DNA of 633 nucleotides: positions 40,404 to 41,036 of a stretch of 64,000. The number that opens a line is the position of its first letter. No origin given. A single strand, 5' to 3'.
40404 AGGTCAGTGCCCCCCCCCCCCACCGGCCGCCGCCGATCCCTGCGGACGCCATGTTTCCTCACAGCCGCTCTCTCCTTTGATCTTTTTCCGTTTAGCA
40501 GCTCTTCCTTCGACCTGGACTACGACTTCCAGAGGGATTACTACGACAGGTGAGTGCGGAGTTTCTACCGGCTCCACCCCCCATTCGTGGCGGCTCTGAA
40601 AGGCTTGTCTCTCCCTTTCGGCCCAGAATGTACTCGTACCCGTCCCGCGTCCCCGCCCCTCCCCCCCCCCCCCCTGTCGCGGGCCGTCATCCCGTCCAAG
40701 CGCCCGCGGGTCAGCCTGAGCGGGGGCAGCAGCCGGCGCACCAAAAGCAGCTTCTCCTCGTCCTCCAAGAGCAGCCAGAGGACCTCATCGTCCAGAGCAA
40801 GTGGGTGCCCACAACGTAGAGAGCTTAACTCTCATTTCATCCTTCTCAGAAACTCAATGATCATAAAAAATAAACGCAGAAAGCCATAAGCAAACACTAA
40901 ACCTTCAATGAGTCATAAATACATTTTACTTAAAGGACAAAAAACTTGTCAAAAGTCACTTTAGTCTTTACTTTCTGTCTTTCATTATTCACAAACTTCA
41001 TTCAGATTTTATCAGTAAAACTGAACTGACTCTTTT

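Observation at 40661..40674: A one-base frameshift inside the C14 homopolymer that encodes the poly-Pro tract of hnRNP C exon 4.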

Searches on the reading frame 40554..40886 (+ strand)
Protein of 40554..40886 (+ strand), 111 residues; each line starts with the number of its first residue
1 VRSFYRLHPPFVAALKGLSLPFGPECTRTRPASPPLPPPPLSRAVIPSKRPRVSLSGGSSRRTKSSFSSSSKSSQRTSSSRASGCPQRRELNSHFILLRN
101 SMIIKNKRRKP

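Call 33: find_homologous_proteins(query=window:40554-40886:+, max_evalue=0.001)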
Query seq(111 aa) (111 aa): 22 proteins with E <= 0.001 among 91 candidates.
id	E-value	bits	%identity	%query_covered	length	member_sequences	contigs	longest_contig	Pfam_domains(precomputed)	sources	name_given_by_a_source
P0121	8.8e-17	79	100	16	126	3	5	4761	-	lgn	-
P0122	9.1e-17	79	100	16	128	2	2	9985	-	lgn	-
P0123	1.2e-16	79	100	16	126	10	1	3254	-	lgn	-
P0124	1.1e-14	72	100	16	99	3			-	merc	-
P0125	4.1e-14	71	90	19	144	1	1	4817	-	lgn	-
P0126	6.5e-14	70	69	47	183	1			-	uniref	uniref:Zgc:55733 n=1 Tax=Labrus bergylta TaxID=56723 RepID=A0A3Q3FK24_9LABR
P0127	1.6e-13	69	100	16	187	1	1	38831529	-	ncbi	ncbi:hypothetical protein NL108_015490, partial [Boleophthalmus pectinirostris]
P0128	1.6e-13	69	94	16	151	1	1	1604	-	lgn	-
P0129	1.3e-12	66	95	38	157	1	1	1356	-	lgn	-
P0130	1.3e-12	66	60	68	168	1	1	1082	-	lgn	-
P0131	1.7e-12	65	67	57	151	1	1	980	-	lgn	-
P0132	1.8e-12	65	95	19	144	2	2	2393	-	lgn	-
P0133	2.3e-12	65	95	20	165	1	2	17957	-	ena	-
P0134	4.1e-12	64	66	53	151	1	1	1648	-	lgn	-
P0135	4.5e-12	64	100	16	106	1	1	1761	-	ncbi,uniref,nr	ncbi:heterogeneous nuclear ribonucleoprotein C-like [Seriola lalandi dorsalis]|uniref:heterogeneous 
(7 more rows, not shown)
